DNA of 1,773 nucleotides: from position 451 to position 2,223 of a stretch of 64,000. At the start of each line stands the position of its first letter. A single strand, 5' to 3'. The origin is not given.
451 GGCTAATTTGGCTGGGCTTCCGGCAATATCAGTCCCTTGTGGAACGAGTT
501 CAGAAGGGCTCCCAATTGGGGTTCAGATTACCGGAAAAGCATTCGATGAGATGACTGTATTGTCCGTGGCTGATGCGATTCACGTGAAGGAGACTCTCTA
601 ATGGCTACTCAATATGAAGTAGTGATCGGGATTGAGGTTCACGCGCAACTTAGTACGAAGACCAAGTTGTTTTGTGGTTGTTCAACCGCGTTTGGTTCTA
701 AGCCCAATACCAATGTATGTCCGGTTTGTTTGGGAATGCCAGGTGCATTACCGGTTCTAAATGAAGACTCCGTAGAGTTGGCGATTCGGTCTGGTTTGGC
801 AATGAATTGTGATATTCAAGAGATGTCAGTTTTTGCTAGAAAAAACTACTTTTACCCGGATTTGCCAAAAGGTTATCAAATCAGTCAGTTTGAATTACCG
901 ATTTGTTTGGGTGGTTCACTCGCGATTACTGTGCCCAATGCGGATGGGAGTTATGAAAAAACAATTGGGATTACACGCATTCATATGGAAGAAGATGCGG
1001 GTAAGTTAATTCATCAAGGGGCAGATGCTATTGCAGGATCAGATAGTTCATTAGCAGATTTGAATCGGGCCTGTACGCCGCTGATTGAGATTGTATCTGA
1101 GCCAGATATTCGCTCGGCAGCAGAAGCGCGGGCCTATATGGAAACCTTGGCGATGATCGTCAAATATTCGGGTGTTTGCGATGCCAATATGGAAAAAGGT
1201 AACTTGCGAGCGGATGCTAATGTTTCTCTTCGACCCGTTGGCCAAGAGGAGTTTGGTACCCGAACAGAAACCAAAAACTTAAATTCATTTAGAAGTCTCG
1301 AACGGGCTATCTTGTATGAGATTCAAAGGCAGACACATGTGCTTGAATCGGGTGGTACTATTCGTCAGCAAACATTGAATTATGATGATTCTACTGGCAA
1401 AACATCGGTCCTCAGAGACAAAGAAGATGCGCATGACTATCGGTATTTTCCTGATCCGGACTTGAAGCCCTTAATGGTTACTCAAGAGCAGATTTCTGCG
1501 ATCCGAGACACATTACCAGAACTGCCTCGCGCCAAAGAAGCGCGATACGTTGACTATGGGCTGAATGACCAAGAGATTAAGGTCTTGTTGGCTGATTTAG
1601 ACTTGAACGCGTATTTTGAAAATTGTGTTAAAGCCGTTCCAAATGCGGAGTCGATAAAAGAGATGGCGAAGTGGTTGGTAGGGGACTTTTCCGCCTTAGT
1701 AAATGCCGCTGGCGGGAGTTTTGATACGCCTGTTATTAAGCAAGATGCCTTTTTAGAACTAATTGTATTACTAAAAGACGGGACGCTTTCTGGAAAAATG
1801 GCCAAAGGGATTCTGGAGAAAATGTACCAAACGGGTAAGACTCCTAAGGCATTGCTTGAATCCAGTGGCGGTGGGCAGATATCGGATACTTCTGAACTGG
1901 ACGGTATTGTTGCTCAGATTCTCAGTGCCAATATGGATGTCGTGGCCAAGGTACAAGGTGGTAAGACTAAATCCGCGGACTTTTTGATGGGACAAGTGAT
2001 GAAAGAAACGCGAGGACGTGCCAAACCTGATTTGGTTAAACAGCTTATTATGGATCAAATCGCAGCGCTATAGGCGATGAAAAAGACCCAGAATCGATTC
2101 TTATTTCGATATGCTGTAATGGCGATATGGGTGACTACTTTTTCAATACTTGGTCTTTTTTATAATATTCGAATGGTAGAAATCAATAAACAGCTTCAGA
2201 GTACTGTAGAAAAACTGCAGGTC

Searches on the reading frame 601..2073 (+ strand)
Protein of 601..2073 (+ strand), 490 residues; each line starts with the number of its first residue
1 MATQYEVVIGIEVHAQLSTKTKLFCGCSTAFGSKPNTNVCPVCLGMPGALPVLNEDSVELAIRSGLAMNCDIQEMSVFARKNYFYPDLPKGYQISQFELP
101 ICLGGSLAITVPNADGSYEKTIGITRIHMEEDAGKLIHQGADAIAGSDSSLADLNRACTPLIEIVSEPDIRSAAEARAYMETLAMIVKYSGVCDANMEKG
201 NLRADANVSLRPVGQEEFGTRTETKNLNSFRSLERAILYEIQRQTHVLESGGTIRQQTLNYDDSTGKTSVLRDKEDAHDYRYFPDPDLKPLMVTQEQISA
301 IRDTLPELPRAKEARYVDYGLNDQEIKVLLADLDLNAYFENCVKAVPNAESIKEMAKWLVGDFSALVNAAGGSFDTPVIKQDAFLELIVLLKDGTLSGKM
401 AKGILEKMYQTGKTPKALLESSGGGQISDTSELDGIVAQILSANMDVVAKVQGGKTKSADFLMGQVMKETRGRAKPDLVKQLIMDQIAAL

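Call 38: search_protein_families(library=pfam, proteins=[window:601-2073:+], max_evalue=0.00001)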
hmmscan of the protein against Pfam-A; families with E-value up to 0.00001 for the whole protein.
window:601-2073:+ (490 aa): 2 families
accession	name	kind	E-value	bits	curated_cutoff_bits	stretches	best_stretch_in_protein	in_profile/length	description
PF02934.20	GatB_N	-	5.9e-120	400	23.4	1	7-298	1-276/277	GatB/GatE catalytic domain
PF02637.23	GatB_Yqey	-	1.6e-38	132.4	27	1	338-486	2-147/148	GatB domain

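Call 88: search_protein_families(library=pfam, proteins=[L013:4397-5230:+, L013:5269-6411:+, L013:11279-11779:-], max_evalue=0.01)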
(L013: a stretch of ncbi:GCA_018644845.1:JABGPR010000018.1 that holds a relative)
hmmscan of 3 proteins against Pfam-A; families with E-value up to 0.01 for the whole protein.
L013:4397-5230:+ (277 aa): 0 families

L013:5269-6411:+ (380 aa): 1 family
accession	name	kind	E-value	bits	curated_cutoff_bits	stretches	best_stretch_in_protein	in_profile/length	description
PF13729.12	TraF_2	-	0.0021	17.8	25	0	144-245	132-218/264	F plasmid transfer operon, TraF, protein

L013:11279-11779:- (166 aa): 6 families
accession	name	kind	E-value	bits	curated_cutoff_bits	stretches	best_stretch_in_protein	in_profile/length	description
PF12796.13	Ank_2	-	1.8e-11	44.9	27.3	2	87-165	9-79/90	Ankyrin repeats (3 copies)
PF00023.36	Ank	-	5.1e-09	36.4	21.1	1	73-104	4-31/33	Ankyrin repeat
PF13637.12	Ank_4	-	3.4e-07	30.8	22.7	1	75-129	1-50/50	Ankyrin repeats (many copies)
PF13857.12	Ank_5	-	4.7e-06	27.3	27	1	94-149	1-56/56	Ankyrin repeats (many copies)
PF13606.12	Ank_3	-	5.6e-06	26.7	22.3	0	72-103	3-30/30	Ankyrin repeat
PF24521.3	Ank_KRIT1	-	0.0032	17.6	80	1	102-158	74-134/149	KRIT1 ankyrin-repeats domain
